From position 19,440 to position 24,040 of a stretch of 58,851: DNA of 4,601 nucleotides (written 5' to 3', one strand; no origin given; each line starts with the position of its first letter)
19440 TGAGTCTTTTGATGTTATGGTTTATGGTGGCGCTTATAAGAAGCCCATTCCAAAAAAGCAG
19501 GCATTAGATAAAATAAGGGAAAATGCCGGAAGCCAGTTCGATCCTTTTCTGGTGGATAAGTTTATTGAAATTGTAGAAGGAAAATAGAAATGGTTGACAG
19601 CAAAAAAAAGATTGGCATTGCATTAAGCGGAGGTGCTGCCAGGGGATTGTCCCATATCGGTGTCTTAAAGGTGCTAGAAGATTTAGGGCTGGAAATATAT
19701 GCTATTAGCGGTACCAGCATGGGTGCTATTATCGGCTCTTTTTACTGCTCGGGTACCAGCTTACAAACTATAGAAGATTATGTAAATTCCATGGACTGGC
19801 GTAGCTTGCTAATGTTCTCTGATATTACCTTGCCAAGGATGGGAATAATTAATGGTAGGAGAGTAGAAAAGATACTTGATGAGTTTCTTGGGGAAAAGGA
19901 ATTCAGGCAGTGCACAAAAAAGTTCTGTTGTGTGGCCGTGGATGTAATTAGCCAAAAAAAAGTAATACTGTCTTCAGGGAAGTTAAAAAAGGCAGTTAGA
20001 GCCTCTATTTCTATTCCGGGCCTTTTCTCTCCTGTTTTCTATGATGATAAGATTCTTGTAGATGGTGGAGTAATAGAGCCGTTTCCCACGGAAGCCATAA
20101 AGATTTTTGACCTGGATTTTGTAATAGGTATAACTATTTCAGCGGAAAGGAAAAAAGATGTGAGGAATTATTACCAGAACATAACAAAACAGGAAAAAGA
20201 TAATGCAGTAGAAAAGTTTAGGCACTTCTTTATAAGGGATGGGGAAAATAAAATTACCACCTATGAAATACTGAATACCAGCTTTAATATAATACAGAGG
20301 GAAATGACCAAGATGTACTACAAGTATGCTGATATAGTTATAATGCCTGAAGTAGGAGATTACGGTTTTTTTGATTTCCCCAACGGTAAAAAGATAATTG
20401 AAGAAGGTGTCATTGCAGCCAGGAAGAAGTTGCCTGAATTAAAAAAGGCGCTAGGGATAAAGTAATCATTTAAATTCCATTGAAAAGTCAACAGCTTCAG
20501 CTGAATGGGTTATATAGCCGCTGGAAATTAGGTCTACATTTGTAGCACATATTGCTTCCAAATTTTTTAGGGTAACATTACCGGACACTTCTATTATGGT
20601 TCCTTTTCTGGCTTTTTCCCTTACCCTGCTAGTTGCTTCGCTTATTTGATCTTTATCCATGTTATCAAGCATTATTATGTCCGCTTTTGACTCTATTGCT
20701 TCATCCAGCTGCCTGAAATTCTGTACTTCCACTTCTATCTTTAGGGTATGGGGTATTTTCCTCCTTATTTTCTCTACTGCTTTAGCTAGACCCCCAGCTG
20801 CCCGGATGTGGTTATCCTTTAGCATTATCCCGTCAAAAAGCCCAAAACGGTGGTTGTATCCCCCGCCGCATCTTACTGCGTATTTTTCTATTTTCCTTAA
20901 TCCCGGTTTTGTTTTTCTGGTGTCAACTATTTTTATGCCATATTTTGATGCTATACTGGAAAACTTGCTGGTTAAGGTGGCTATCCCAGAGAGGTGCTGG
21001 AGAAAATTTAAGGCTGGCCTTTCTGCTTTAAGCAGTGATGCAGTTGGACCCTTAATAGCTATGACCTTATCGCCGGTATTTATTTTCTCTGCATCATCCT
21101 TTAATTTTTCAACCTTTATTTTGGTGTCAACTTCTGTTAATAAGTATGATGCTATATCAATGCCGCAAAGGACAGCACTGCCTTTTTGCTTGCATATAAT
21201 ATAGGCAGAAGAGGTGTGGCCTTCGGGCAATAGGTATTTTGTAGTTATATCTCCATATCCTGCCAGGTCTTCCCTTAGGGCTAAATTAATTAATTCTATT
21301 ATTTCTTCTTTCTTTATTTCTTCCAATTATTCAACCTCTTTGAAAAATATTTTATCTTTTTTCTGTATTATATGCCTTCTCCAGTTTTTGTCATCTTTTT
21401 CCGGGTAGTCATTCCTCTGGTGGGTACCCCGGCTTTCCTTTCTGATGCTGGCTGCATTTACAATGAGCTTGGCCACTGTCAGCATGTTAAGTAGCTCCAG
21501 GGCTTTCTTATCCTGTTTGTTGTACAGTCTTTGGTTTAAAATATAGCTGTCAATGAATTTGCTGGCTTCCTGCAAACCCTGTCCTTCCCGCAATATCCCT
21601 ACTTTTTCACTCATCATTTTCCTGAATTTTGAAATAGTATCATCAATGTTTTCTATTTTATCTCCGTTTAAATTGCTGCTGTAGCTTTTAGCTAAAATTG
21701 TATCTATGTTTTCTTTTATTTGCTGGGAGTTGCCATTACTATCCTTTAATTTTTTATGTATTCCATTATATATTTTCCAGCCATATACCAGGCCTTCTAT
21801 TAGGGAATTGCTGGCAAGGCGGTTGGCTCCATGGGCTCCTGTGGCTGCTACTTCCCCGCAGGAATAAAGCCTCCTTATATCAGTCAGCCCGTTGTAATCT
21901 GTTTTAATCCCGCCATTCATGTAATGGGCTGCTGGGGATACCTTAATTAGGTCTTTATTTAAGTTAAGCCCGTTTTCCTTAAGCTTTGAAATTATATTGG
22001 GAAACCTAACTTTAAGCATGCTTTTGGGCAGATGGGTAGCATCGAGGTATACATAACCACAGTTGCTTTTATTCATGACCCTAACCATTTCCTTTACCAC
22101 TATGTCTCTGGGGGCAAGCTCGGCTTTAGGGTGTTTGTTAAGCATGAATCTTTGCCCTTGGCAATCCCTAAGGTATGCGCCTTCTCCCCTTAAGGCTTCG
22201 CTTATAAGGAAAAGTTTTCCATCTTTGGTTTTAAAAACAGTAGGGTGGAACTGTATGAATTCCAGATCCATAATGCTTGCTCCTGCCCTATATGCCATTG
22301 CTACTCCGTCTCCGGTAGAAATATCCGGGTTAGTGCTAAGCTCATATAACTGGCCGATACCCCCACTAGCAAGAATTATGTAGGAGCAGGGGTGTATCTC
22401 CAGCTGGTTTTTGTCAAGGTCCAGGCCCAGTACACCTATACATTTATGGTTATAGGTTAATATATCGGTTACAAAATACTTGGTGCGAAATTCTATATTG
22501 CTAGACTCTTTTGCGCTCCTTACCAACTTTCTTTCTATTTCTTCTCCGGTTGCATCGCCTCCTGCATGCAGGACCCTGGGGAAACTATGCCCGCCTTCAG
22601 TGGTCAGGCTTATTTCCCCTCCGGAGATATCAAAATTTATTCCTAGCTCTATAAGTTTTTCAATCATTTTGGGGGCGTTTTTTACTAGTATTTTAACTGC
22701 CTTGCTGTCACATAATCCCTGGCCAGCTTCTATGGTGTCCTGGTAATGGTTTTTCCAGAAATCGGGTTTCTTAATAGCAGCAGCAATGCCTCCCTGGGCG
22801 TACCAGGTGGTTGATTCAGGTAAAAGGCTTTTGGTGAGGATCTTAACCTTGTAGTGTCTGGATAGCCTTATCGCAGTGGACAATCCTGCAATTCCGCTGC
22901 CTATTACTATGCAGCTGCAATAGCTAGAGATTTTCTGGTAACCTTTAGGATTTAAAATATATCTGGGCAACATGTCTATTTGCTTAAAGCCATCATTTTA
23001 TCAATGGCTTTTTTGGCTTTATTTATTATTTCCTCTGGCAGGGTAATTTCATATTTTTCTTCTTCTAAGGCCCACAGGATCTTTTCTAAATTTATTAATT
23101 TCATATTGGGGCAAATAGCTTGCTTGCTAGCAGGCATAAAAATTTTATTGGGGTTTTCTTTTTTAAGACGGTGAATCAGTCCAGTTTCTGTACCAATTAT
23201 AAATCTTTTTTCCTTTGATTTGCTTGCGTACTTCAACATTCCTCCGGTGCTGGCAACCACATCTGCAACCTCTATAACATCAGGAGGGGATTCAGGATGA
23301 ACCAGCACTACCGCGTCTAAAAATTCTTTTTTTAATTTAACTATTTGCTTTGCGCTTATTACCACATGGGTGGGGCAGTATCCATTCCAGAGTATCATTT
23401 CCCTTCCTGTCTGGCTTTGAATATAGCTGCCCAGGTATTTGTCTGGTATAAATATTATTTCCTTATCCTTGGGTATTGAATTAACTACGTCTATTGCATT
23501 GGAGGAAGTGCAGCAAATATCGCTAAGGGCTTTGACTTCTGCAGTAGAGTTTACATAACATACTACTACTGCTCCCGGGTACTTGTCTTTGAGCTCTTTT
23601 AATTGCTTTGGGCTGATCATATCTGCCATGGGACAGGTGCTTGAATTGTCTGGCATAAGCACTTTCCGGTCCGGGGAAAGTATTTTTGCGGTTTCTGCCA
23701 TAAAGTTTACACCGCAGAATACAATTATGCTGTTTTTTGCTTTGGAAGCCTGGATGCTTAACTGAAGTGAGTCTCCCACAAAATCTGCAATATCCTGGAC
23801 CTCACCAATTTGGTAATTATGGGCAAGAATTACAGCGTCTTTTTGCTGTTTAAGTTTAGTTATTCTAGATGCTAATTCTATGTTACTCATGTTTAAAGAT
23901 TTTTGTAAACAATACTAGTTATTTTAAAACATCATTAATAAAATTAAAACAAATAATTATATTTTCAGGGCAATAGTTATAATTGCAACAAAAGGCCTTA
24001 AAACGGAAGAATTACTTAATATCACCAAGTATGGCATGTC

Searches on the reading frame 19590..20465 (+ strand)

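Call 38: search_protein_families(library=ncbifam, proteins=[window:19590-20465:+], max_evalue=1e-15)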
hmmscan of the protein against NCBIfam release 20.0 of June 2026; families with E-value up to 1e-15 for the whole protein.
window:19590-20465:+ (291 aa): 1 family
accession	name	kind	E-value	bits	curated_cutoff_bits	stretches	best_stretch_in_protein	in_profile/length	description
NF007623.0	PRK10279.1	equivalog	1e-48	166.1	272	1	5-285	3-294/301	patatin-like phospholipase RssA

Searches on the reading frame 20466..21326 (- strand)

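Call 38: search_protein_families(library=ncbifam, proteins=[window:20466-21326:-], max_evalue=1e-15)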
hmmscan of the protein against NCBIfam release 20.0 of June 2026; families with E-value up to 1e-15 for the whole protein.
window:20466-21326:- (286 aa): 2 families
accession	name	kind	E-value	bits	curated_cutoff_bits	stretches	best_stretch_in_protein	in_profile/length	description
TIGR00078.1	nadC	equivalog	7.4e-96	320.5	198.4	1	13-285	2-269/269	carboxylating nicotinate-nucleotide diphosphorylase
TIGR01334.1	modD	hypoth_equivalog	4.5e-29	101.8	178.85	1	17-267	12-260/277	ModD protein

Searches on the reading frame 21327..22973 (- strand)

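Call 40: search_protein_families(library=ncbifam, proteins=[window:21327-22973:-], max_evalue=1e-20)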
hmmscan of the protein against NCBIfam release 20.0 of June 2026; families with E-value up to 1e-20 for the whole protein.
window:21327-22973:- (548 aa): 26 families (the best 25 are shown)
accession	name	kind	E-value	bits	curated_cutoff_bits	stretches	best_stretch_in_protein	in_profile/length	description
NF005867.0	PRK07804.1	equivalog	1e-164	548.8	639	1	19-539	19-531/548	L-aspartate oxidase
TIGR00551.1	nadB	equivalog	6.6e-155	516.5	452.75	1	19-524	3-489/489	L-aspartate oxidase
NF005636.0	PRK07395.1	subfamily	1.8e-149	498.5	723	1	13-474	7-463/560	L-aspartate oxidase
NF005978.0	PRK08071.1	equivalog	6.3e-148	493.4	621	1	21-542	6-507/514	L-aspartate oxidase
NF005701.0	PRK07512.1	equivalog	2.7e-142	474.7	528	1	20-536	11-496/516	L-aspartate oxidase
NF006567.0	PRK09077.1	equivalog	2.4e-140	468.3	629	1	17-537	7-531/537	L-aspartate oxidase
NF004900.0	PRK06263.1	equivalog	1.2e-118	397.1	718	1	18-546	7-543/546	fumarate reductase (CoM/CoB) subunit TfrA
TIGR01812.1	sdhA_frdA_Gneg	subfamily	2.7e-118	395.9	567.3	1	21-541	2-546/568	succinate dehydrogenase or fumarate reductase, flavoprotein subunit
NF004820.0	PRK06175.1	equivalog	1.9e-113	379.6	472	1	18-426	4-407/433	L-aspartate oxidase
NF004724.0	PRK06069.1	subfamily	4.7e-109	365.1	826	1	20-539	7-553/577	succinate dehydrogenase/fumarate reductase flavoprotein subunit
TIGR01816.1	sdhA_forward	equivalog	1.9e-98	330.1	727.35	1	21-541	5-555/584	succinate dehydrogenase flavoprotein subunit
NF005037.0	PRK06452.1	equivalog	2.5e-94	316.9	862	1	20-537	7-540/566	succinate dehydrogenase flavoprotein subunit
NF005866.0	PRK07803.1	equivalog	8.2e-89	298.4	819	2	21-283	11-290/631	fumarate reductase/succinate dehydrogenase flavoprotein subunit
NF004613.0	PRK05945.1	equivalog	2.7e-88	297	824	1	21-538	6-550/575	succinate dehydrogenase/fumarate reductase flavoprotein subunit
NF006686.0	PRK09231.1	equivalog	2.6e-85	287.1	854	1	21-537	8-554/598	fumarate reductase (quinol) flavoprotein subunit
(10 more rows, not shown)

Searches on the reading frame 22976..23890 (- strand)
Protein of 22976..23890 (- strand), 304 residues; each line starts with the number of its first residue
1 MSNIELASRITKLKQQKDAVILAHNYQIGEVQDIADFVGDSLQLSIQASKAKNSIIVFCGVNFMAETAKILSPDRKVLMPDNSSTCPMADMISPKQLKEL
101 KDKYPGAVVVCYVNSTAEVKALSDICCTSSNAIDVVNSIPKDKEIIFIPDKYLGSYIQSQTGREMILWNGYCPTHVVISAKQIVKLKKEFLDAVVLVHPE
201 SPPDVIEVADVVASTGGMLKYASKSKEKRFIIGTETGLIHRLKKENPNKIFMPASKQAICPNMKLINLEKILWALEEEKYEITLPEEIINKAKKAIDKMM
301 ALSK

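Call 40: search_protein_families(library=ncbifam, proteins=[window:22976-23890:-], max_evalue=1e-20)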
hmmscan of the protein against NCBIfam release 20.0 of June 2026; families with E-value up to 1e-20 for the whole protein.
window:22976-23890:- (304 aa): 4 families
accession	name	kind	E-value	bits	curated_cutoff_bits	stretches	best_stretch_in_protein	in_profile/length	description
NF006878.0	PRK09375.1-2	equivalog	1.5e-134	447.9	294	1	3-303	3-305/306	quinolinate synthase NadA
TIGR00550.1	nadA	equivalog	7e-115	383.5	262.9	1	1-303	1-309/309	quinolinate synthase NadA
NF006884.0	PRK09375.2-5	equivalog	2.3e-52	178.1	691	1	2-157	68-245/426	quinolinate synthase NadA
NF006882.0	PRK09375.2-3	equivalog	2.2e-21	76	561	0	18-176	73-249/447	quinolinate synthase NadA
